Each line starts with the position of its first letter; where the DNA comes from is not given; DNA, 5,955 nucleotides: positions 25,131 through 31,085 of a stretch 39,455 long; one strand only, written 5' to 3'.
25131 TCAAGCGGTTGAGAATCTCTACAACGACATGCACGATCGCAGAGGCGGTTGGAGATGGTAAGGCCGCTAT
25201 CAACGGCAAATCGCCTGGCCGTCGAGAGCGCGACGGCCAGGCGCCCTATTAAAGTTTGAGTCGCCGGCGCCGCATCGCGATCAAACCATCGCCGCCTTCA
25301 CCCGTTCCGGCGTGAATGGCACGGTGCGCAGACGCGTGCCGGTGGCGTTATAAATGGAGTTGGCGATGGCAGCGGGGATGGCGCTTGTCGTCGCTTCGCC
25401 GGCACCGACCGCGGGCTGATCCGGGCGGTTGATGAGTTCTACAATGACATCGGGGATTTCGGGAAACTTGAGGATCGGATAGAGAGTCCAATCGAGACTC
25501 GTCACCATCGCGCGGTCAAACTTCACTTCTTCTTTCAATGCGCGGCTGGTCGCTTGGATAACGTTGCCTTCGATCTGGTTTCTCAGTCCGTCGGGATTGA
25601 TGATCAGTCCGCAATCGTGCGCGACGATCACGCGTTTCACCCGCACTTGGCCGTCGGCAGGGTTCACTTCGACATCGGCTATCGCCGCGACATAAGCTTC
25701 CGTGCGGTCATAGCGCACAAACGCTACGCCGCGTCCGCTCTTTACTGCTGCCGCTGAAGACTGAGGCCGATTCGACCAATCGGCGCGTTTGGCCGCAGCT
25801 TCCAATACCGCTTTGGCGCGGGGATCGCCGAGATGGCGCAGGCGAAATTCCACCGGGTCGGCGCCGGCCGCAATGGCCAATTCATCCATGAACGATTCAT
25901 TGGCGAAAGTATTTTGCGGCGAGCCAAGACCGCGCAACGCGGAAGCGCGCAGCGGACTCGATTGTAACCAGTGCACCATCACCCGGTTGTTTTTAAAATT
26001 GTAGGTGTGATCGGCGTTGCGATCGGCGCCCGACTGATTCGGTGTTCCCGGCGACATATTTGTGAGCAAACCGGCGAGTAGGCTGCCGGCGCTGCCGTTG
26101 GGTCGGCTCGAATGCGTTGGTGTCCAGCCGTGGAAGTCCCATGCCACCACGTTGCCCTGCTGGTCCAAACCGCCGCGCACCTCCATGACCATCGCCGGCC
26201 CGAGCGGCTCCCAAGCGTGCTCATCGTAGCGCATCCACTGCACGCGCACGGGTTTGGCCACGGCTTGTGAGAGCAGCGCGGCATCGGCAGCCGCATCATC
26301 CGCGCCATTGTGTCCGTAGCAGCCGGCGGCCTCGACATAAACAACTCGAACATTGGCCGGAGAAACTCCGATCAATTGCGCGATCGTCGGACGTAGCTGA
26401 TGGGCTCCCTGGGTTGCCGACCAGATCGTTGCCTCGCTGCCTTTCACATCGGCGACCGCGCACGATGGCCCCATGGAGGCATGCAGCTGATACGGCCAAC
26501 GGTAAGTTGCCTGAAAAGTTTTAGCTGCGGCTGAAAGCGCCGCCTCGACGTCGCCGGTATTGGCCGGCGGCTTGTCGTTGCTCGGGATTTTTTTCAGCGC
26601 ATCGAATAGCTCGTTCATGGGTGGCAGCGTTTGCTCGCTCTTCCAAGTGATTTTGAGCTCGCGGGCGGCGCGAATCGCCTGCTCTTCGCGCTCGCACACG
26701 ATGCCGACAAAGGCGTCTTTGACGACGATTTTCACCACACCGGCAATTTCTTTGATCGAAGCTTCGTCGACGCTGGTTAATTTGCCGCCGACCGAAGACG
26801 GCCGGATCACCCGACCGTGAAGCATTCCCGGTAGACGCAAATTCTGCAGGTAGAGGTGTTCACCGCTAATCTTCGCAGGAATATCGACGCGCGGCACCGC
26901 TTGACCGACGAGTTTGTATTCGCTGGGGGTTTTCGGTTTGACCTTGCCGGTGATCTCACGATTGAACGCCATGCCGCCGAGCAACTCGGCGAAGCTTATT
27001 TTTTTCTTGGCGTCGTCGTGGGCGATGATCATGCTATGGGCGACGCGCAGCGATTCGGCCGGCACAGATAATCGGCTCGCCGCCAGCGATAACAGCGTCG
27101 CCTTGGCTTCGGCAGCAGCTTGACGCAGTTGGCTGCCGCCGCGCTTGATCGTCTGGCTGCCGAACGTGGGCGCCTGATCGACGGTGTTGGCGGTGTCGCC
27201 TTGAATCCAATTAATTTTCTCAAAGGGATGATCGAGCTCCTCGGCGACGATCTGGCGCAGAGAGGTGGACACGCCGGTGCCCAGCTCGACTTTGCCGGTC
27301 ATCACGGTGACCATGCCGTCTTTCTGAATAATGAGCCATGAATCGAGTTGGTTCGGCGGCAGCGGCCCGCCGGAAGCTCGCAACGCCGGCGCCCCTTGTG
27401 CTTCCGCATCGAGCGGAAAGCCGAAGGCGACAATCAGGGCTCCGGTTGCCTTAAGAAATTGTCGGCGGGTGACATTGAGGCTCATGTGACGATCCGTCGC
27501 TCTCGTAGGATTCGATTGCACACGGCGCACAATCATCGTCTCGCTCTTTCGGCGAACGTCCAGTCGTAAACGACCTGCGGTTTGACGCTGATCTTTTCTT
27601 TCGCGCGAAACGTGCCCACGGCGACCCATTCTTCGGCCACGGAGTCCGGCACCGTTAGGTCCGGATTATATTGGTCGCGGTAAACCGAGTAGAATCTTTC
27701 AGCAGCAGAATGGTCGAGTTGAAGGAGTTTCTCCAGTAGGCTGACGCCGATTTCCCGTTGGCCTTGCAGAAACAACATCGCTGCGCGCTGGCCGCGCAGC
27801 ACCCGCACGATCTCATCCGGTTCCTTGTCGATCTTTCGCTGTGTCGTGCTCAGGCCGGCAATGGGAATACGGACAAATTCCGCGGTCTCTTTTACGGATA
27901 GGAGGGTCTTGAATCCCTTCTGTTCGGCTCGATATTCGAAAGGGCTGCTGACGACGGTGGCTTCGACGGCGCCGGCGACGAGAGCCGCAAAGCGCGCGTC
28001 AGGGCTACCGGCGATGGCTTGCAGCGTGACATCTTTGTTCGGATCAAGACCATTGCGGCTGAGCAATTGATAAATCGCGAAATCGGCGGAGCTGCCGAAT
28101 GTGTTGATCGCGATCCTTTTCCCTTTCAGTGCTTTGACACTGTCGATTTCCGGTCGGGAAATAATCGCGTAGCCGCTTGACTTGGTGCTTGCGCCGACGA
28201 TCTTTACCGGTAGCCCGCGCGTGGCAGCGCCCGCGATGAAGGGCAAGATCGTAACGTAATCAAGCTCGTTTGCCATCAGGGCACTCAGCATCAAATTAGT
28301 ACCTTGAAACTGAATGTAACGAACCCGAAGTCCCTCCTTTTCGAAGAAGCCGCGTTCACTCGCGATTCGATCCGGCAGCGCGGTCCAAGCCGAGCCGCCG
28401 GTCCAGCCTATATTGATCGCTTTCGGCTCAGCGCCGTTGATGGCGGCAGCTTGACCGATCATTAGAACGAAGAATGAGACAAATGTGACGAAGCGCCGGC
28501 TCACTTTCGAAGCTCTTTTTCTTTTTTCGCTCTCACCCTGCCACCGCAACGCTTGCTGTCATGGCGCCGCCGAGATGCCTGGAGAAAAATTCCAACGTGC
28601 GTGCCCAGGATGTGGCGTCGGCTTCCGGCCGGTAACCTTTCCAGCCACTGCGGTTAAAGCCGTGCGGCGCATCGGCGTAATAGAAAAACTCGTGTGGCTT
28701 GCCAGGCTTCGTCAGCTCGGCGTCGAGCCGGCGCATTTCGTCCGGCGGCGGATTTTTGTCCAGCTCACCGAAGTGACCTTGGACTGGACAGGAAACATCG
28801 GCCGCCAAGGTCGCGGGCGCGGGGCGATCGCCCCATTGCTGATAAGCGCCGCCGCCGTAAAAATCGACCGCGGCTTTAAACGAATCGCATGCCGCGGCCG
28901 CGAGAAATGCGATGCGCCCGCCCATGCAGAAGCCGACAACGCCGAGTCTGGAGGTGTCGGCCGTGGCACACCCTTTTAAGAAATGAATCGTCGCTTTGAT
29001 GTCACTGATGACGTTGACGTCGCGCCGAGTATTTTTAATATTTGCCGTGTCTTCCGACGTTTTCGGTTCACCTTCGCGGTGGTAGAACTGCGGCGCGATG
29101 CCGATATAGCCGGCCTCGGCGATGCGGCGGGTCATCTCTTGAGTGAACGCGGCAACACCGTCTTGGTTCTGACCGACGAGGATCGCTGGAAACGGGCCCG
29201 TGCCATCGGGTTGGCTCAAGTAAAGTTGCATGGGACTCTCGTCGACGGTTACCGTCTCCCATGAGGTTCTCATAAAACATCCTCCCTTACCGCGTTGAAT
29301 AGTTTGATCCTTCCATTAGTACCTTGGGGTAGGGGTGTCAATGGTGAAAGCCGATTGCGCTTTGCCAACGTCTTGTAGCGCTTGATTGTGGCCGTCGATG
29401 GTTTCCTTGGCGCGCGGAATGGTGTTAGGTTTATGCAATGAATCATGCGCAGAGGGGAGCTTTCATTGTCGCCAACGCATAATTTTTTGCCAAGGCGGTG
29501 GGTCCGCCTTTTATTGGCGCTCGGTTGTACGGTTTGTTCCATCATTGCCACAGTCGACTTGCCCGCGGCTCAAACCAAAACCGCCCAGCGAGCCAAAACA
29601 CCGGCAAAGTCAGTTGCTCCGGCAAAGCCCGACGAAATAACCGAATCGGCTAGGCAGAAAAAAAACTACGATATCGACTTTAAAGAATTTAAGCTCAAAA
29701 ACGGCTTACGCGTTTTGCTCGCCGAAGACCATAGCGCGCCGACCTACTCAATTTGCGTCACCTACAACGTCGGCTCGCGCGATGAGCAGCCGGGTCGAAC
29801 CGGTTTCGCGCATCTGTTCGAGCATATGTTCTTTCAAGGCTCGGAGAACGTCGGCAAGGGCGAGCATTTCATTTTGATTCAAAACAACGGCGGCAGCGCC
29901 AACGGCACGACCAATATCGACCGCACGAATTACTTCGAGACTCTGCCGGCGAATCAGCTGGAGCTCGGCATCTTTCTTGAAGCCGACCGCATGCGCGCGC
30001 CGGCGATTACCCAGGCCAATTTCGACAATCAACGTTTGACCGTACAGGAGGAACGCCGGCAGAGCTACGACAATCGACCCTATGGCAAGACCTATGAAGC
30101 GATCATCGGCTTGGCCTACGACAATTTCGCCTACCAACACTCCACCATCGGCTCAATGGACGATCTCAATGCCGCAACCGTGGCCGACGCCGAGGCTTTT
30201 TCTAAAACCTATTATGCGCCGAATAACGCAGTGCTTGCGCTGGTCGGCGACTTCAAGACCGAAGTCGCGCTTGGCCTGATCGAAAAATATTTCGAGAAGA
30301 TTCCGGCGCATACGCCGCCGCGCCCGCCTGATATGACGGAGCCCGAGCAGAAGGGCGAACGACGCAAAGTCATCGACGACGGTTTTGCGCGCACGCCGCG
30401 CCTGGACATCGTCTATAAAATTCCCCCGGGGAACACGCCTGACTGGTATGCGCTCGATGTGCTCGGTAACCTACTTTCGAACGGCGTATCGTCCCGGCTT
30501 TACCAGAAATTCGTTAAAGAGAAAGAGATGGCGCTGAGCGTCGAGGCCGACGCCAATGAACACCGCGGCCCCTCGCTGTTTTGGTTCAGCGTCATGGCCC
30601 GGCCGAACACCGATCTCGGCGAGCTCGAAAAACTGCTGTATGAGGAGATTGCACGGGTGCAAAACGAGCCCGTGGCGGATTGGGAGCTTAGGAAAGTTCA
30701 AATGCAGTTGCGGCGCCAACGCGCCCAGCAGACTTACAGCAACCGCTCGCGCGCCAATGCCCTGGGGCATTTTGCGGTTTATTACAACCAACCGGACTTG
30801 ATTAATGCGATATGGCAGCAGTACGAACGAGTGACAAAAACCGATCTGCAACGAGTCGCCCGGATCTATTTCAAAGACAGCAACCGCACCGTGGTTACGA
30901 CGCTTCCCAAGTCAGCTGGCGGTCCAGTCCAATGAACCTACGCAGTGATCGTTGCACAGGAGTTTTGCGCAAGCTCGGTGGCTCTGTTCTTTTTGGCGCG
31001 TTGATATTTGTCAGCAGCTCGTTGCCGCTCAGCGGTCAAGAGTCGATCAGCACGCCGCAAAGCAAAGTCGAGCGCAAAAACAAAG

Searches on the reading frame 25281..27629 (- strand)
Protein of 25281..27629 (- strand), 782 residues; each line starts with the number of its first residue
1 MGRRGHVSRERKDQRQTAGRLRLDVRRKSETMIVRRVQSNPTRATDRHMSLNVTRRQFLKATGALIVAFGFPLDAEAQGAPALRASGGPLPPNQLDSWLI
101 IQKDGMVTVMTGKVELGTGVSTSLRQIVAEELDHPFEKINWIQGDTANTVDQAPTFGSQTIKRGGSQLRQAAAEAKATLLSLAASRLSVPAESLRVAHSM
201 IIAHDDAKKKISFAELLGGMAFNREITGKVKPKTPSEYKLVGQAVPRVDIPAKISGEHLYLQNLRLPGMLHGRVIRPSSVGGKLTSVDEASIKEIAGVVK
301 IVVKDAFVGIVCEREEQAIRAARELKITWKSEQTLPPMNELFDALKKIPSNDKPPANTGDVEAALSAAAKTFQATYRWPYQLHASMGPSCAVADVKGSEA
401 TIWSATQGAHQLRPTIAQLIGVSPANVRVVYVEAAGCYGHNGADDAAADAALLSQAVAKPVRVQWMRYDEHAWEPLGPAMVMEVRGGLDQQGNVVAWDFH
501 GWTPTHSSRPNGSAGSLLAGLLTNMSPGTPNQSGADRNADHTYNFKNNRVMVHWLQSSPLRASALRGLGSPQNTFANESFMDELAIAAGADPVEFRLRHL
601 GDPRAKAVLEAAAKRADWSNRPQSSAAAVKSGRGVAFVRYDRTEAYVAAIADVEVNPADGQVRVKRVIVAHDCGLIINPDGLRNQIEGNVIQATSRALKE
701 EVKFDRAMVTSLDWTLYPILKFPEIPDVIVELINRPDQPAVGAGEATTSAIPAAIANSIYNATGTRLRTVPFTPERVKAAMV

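Call 30: search_protein_families(library=pfam, proteins=[window:25281-27629:-], max_evalue=0.0001)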
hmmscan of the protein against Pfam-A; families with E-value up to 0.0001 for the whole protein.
window:25281-27629:- (782 aa): 2 families
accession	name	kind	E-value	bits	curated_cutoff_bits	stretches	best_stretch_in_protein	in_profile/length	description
PF20256.3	MoCoBD_2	-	4.3e-42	145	27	2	92-222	45-171/283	Molybdopterin cofactor-binding domain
PF02738.23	MoCoBD_1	-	8.6e-35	120.4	27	1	356-598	13-242/244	Molybdopterin cofactor-binding domain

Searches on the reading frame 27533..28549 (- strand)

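Call 30: search_protein_families(library=pfam, proteins=[window:27533-28549:-], max_evalue=0.0001)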
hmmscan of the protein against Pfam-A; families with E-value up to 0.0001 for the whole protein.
window:27533-28549:- (338 aa): 3 families
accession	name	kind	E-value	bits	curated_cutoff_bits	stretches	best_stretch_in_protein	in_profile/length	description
PF13379.11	NMT1_2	-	4.6e-19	69.7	24.7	1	39-257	2-234/252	NMT1-like family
PF09084.16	NMT1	-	2.3e-17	64.1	20.5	1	62-258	9-206/216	NMT1/THI5 like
PF12974.12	Phosphonate-bd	-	6.3e-08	32.7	27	1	73-232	28-197/242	ABC transporter, phosphonate, periplasmic substrate-binding protein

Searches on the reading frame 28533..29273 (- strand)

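Call 30: search_protein_families(library=pfam, proteins=[window:28533-29273:-], max_evalue=0.0001)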
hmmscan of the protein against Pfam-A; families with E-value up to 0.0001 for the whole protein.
window:28533-29273:- (246 aa): 3 families
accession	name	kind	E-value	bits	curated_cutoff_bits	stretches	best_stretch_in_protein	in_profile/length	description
PF01738.24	DLH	-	4.8e-48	164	21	1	16-233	2-216/217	Dienelactone hydrolase family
PF07224.18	Chlorophyllase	-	1.1e-09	38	26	1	11-126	25-134/301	Chlorophyllase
PF00326.27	Peptidase_S9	-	7.6e-09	35.8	22.6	0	169-235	152-211/213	Prolyl oligopeptidase family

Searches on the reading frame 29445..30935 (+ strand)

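Call 30: search_protein_families(library=pfam, proteins=[window:29445-30935:+], max_evalue=0.0001)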
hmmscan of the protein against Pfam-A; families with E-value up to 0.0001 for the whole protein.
window:29445-30935:+ (496 aa): 2 families
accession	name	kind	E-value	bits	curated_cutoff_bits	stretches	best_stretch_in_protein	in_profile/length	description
PF05193.26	Peptidase_M16_C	-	3.7e-36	125.1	23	1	245-422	3-181/181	Peptidase M16 inactive domain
PF00675.25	Peptidase_M16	-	6.1e-20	72.1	22.3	1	89-211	1-122/149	Insulinase (Peptidase family M16)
